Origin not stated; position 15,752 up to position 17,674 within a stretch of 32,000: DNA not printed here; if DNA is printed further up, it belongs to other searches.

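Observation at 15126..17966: B12-radical SAM enzyme + dedicated carrier protein form an IS-bracketed insert in the middle of the cluster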

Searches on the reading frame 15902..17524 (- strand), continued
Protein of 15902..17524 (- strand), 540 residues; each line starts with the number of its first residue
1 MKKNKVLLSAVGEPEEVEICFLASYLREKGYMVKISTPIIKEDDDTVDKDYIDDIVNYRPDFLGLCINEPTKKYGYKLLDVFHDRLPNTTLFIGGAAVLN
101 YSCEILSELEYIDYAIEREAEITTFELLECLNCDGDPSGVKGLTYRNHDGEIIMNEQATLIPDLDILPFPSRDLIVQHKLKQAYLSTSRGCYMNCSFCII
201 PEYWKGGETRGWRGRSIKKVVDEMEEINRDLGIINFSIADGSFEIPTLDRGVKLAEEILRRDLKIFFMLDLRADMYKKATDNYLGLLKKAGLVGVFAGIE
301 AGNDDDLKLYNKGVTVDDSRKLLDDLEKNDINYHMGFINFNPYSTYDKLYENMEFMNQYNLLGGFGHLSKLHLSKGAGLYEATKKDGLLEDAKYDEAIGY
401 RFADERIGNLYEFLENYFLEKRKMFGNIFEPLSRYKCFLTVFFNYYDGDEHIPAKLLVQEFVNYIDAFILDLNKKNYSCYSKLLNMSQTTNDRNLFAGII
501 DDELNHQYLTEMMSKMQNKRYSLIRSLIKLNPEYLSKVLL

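Call 40: search_dna_similar(query=window:15902-17524:-, collection=plasmids, mode=protein, max_rows=15)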
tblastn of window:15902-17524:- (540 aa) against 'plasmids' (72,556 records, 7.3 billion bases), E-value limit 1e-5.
Records with a match: 77; places in all: 84; records where one place covers at least 80% of the query: 0.
Best place of each record, by identity: <60% 77.
By first word of the organism name: Rhizobium 11; Mycetohabitans 9; Streptomyces 6; Sphingobium 5; Sinorhizobium 4; Burkholderia 3; Caballeronia 3; Paraburkholderia 3; Azospirillum 3; Lawsonia 3; and 22 more.
By predicted mobility (MOB-suite, as given by PLSDB): non-mobilizable 52; mobilizable 13; conjugative 12.
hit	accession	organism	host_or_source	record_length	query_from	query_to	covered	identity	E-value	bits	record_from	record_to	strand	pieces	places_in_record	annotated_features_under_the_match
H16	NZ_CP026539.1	Solidesulfovibrio carbinolicus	-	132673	19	412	73%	31.7%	6e-35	147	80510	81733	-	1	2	radical SAM protein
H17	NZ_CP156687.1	Burkholderia stagnalis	Bacterial cells,soils collected in ...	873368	59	415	66%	30.4%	7e-34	144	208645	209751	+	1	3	radical SAM protein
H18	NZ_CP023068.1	Sinorhizobium sojae CCBAU 05684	G.max,nodule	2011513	84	424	63%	28.9%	5e-24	114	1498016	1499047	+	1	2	record has no annotation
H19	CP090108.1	Rhizobium leguminosarum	Trifolium ambiguum,Cell culture,Plant ...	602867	58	411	66%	27.1%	7e-14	82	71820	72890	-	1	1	radical SAM protein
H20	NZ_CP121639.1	Rhizobium leguminosarum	Trifolium ambiguum,cell culture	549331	58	411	66%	26.8%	7e-14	82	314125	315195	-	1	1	radical SAM protein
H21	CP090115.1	Rhizobium leguminosarum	Trifolium ambiguum,Cell culture,Plant ...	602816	58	411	66%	26.8%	7e-14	82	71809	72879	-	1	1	radical SAM protein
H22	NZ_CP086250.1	Clostridium estertheticum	single colony,beef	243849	19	355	62%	27.4%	4e-15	86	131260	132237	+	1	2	radical SAM protein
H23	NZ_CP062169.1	Mycetohabitans endofungorum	Rhizopus microsporus,bacterial ...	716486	84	425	63%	27.0%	5e-12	77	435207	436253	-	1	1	hpnJ: hopanoid biosynthesis associated radical SAM protein HpnJ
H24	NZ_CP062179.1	Mycetohabitans endofungorum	Rhizopus microsporus,bacterial ...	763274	84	425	63%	27.0%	5e-12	77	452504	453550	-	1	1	hpnJ: hopanoid biosynthesis associated radical SAM protein HpnJ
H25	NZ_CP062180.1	Mycetohabitans endofungorum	Rhizopus microsporus,bacterial ...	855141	84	425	63%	27.0%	8e-12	76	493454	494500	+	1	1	hpnJ: hopanoid biosynthesis associated radical SAM protein HpnJ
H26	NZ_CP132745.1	Mycetohabitans endofungorum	-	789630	84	425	63%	27.0%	9e-12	76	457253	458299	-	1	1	hpnJ: hopanoid biosynthesis associated radical SAM protein HpnJ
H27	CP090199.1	Rhizobium leguminosarum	Trifolium ambiguum,Cell culture,nodule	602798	58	389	61%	27.7%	2e-13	81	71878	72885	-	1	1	radical SAM protein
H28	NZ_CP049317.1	Caballeronia sp. SBC2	whole organism,soil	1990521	85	436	65%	26.1%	5e-14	83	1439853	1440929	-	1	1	none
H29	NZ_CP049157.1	Caballeronia sp. SBC1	whole organism,soil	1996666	85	436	65%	26.1%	5e-14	83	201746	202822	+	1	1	none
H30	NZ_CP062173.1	Mycetohabitans rhizoxinica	Rhizopus microsporus,bacterial ...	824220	84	425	63%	26.8%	1e-11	75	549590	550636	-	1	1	hpnJ: hopanoid biosynthesis associated radical SAM protein HpnJ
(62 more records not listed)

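Call 41: search_solved_structures(query=window:15902-17524:-, max_evalue=0.01, show_alignments=1)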
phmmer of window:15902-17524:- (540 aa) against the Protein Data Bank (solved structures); distinct sequences matched with E-value up to 0.01: 5.
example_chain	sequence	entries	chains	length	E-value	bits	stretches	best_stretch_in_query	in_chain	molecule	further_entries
5ul2_A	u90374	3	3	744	5.8e-24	88.6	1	22-360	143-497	OxsB protein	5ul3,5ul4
9ccb_A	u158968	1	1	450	5.4e-10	42.5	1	105-338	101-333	Radical SAM core domain-containing protein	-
9n1b_A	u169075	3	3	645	1.4e-06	31.2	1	81-294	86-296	Radical SAM protein | Radical SAM enzyme CysS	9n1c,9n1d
7kdx_A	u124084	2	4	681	4.7e-05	26.2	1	59-331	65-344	Methyltransferase TokK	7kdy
4jc0_A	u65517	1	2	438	0.0058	19.3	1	158-365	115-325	Ribosomal protein S12 methylthiotransferase RimO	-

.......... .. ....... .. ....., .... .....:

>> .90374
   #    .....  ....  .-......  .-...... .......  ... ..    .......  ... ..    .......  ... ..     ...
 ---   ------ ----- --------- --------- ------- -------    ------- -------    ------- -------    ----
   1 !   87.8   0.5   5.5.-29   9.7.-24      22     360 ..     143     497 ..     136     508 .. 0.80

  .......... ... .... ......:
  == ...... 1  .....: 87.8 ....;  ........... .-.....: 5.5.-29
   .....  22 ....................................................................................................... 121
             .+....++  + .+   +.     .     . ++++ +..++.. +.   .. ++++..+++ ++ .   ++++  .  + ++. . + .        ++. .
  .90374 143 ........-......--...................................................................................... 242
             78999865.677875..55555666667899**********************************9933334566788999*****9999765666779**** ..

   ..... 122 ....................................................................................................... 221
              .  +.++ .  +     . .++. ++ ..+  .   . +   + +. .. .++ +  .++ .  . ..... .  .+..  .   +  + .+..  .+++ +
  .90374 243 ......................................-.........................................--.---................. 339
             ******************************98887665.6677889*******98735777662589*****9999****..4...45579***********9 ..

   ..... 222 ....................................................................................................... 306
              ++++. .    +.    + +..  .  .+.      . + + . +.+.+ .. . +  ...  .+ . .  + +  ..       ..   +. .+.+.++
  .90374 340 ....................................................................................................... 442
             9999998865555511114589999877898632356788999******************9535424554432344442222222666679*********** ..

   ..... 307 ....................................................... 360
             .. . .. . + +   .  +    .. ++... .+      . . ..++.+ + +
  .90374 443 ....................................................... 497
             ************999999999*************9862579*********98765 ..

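Call 48: find_related_loci(query=A2, collection=metagenome_contigs, flank=6000)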
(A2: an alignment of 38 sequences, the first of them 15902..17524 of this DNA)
Query A2 (540 aa) in metagenome_contigs; peptide patterns used: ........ (x = any residue, [..] = any of these).
94 stretches matched a pattern; 83 encode a relative of the query (tblastn E <= 1e-3); the best 80 are kept; 80 distinct loci.
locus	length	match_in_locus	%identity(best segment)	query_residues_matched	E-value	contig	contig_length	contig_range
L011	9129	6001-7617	33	1-538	4e-87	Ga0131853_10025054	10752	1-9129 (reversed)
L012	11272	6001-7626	34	5-534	2e-84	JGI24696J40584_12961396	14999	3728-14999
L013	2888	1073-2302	39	1-410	2e-83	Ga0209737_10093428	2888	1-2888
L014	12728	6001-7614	35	2-536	6e-81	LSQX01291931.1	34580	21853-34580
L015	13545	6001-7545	33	15-538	6e-80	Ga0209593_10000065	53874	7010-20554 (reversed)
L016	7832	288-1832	33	15-538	5e-80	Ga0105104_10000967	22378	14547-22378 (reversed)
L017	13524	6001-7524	33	15-530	8e-80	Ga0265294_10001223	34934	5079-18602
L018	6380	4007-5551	33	15-538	2e-79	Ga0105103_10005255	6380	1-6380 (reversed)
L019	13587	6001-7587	33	4-534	6e-78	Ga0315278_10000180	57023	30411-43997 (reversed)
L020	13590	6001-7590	33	3-534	4e-82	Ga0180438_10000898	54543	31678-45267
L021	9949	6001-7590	30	4-533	4e-77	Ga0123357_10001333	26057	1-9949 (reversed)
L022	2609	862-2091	38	1-418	4e-77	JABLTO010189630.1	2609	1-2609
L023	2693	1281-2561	35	15-454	3e-76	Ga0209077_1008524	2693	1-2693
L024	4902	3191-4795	31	2-530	2e-71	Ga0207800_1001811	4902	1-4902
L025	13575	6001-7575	32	2-523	3e-71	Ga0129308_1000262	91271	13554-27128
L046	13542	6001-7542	31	15-534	8e-68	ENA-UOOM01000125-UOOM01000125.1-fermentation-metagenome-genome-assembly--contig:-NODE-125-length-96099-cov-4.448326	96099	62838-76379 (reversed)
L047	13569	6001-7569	32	5-528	1e-75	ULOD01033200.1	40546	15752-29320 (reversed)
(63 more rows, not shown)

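Call 56: search_solved_structures(query=A2, max_evalue=0.001)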
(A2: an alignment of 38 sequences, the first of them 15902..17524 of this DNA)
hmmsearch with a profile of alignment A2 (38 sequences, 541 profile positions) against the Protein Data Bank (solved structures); distinct sequences matched with E-value up to 0.001: 10.
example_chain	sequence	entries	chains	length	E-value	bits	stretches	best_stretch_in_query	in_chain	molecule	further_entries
5ul2_A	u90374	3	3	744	7e-45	157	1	26-403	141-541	OxsB protein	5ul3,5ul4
9ccb_A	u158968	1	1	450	1e-18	70.7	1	92-333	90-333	Radical SAM core domain-containing protein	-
9n1b_A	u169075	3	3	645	2e-17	66.4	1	52-267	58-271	Radical SAM protein | Radical SAM enzyme CysS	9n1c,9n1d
7kdx_A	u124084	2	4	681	1.7e-16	63.4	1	57-256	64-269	Methyltransferase TokK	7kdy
6wte_A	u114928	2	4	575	1.3e-10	44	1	27-143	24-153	B12-binding domain-containing protein | Tryptophan-C2-methyltransferase containing B12-binding domain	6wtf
6fd2_B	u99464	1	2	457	3.1e-07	32.8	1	156-383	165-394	Putative apramycin biosynthetic oxidoreductase 4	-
4jc0_A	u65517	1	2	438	3e-05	26.2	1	177-223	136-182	Ribosomal protein S12 methylthiotransferase RimO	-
2qgq_A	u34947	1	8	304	4.4e-05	25.7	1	180-223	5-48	Protein TM_1862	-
7mjz_A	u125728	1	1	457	0.00041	22.5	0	182-223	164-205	tRNA-2-methylthio-N(6)-dimethylallyladenosine synthase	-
7mjv_A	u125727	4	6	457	0.00042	22.5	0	182-223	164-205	tRNA-2-methylthio-N(6)-dimethylallyladenosine synthase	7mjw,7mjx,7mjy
